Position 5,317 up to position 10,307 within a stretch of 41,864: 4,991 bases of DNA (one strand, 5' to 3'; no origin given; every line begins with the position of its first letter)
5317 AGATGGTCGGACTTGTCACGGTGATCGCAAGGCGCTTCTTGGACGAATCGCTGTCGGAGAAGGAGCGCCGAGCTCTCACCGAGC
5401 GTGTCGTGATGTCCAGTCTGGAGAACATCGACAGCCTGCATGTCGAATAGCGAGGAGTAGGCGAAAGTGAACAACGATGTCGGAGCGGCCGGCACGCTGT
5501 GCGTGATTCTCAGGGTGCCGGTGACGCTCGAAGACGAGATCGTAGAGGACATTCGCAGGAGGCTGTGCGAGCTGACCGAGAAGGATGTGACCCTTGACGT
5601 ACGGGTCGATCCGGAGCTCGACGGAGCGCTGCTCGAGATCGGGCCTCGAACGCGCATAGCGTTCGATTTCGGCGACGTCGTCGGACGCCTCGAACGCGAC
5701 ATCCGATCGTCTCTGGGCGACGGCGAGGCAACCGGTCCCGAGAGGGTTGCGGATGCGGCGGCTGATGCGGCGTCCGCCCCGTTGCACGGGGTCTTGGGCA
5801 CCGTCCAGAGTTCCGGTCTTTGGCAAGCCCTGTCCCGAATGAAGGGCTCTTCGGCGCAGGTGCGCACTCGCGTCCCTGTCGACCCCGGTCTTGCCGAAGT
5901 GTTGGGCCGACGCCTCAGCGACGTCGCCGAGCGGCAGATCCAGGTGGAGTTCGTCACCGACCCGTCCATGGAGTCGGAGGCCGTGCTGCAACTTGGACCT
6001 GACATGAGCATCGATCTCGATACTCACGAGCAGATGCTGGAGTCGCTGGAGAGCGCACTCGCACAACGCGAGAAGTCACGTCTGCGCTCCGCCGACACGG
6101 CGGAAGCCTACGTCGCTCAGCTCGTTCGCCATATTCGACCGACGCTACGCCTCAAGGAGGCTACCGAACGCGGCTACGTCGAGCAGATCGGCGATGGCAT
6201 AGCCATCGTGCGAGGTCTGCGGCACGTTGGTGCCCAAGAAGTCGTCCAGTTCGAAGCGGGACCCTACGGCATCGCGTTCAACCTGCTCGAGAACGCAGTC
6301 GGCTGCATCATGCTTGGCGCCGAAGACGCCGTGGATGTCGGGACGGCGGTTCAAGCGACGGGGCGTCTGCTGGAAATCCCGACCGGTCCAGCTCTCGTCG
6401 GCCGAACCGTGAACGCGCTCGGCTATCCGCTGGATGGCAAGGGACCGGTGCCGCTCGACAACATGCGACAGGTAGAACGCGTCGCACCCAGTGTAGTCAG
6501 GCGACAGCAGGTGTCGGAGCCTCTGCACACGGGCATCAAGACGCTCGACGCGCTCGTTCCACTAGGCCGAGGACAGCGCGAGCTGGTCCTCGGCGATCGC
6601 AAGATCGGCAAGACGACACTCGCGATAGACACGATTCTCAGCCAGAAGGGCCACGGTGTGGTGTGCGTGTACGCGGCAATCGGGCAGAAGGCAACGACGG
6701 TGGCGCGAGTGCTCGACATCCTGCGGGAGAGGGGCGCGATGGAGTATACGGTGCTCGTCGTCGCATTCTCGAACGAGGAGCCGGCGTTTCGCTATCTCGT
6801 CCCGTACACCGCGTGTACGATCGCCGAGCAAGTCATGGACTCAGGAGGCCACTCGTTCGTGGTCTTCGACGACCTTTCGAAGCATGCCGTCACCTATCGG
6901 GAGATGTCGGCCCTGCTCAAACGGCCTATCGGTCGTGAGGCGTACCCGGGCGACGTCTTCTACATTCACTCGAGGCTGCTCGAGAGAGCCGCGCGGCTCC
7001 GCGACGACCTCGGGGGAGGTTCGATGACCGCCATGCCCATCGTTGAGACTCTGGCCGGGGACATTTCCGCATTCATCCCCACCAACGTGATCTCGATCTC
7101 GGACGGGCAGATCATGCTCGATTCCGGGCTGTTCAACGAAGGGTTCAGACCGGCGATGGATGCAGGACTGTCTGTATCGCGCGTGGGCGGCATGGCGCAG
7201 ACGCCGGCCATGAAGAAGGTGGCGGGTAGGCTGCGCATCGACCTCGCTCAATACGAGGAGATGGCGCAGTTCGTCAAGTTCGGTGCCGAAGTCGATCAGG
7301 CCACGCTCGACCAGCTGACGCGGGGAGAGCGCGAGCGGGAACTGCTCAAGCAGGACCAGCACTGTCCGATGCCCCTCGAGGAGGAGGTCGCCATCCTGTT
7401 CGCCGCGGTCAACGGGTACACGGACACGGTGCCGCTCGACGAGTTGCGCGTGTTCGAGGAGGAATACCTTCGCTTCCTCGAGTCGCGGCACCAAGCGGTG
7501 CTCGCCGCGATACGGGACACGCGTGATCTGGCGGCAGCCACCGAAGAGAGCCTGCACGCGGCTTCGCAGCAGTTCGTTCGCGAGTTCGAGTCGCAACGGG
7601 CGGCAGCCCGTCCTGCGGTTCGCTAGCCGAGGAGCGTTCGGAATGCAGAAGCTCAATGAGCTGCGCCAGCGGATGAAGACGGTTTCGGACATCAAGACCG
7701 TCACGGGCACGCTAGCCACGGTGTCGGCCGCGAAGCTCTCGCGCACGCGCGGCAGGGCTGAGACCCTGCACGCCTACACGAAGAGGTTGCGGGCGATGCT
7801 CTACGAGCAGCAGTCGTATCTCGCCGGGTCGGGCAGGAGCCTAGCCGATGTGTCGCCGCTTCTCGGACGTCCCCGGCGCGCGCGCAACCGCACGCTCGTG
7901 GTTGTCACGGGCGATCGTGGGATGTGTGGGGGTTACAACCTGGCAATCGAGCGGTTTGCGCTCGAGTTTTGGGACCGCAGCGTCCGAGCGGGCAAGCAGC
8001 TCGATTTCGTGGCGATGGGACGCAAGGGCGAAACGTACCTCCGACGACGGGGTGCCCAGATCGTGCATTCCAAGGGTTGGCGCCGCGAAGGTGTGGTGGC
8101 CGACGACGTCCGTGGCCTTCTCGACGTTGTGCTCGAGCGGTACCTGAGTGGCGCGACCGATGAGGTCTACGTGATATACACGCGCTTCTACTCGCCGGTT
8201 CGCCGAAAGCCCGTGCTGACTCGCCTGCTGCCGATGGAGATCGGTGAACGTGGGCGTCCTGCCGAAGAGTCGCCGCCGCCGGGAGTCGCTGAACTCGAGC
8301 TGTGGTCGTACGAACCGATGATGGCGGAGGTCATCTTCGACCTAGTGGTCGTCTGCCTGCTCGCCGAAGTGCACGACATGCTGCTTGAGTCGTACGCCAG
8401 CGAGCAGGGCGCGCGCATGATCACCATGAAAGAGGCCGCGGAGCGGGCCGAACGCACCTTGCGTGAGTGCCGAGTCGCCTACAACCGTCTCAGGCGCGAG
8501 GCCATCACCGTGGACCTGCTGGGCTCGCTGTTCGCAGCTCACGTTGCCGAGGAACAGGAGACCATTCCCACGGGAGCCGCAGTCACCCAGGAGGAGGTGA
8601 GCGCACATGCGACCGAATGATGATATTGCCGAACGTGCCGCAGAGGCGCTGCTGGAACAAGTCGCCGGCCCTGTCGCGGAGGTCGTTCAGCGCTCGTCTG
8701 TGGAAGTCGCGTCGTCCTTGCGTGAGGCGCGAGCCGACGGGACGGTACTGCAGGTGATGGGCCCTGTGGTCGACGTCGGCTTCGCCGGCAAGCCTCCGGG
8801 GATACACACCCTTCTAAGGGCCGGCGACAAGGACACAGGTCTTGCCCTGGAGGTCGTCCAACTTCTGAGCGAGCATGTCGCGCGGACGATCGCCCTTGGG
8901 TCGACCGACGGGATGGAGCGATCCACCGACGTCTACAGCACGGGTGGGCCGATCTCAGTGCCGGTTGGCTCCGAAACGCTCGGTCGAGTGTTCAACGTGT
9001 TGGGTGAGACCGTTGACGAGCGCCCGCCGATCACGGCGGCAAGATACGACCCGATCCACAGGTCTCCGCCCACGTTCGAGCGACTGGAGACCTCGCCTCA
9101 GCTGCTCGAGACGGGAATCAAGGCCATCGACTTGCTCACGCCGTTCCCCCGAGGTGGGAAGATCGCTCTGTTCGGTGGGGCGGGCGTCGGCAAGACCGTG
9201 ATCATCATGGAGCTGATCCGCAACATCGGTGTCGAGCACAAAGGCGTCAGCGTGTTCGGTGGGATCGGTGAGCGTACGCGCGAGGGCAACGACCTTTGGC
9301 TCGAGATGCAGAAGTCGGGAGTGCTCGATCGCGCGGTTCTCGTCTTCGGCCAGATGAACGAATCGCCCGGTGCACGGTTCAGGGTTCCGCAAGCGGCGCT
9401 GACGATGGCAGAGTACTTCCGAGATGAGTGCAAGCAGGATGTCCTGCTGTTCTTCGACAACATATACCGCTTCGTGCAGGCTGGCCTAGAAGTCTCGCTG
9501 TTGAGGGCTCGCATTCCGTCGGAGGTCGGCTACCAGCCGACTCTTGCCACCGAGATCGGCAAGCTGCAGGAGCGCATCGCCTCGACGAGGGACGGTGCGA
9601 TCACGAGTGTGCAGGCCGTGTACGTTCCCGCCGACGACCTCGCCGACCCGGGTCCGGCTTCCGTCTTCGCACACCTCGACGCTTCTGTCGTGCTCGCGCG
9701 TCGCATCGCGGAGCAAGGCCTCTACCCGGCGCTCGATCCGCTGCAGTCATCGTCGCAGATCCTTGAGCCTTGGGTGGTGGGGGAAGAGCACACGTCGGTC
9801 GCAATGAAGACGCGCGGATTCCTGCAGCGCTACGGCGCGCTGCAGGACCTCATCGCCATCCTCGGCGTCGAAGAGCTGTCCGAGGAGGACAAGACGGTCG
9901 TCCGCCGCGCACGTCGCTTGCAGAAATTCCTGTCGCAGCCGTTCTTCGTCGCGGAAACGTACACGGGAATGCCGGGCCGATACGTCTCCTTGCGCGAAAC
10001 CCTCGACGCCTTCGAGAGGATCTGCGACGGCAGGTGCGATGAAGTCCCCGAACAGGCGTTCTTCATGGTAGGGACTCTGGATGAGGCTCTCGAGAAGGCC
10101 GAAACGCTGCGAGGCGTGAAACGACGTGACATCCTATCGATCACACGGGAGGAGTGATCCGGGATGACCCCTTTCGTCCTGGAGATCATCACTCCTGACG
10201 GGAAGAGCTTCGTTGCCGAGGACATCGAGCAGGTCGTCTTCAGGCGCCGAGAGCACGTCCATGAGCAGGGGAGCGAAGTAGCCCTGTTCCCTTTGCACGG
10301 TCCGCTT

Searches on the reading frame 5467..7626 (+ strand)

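Call 29: search_protein_families(library=pfam, proteins=[window:5467-7626:+], max_evalue=0.00001)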
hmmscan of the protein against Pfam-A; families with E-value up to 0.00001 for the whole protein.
window:5467-7626:+ (719 aa): 2 families
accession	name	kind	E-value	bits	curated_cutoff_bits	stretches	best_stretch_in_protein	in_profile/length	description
PF00006.31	ATP-synt_ab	-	6.6e-73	245.3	29.5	1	356-571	1-213/213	ATP synthase alpha/beta family, nucleotide-binding domain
PF00306.32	ATP-synt_ab_C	-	7.6e-41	139.8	27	1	578-703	1-126/126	ATP synthase alpha/beta chain, C terminal domain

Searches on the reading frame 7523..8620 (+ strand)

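Call 29: search_protein_families(library=pfam, proteins=[window:7523-8620:+], max_evalue=0.00001)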
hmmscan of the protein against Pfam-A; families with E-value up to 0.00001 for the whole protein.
window:7523-8620:+ (365 aa): 1 family
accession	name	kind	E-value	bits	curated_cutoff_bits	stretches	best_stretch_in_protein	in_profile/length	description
PF00231.24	ATP-synt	-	5.4e-57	194.1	39.9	1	44-333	2-276/285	ATP synthase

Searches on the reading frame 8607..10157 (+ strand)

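Call 29: search_protein_families(library=pfam, proteins=[window:8607-10157:+], max_evalue=0.00001)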
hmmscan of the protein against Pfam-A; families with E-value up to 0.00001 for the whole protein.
window:8607-10157:+ (516 aa): 3 families
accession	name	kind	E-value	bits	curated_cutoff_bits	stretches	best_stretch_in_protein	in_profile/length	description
PF00006.31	ATP-synt_ab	-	6.8e-70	235.5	29.5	1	170-383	1-213/213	ATP synthase alpha/beta family, nucleotide-binding domain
PF22919.1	ATP-synt_VA_C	-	7.7e-14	52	24.7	1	391-479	8-99/101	C-terminal domain of V and A type ATP synthase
PF02874.29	ATP-synt_ab_N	-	1.8e-13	51.2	20.9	1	47-113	1-69/69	ATP synthase alpha/beta family, beta-barrel domain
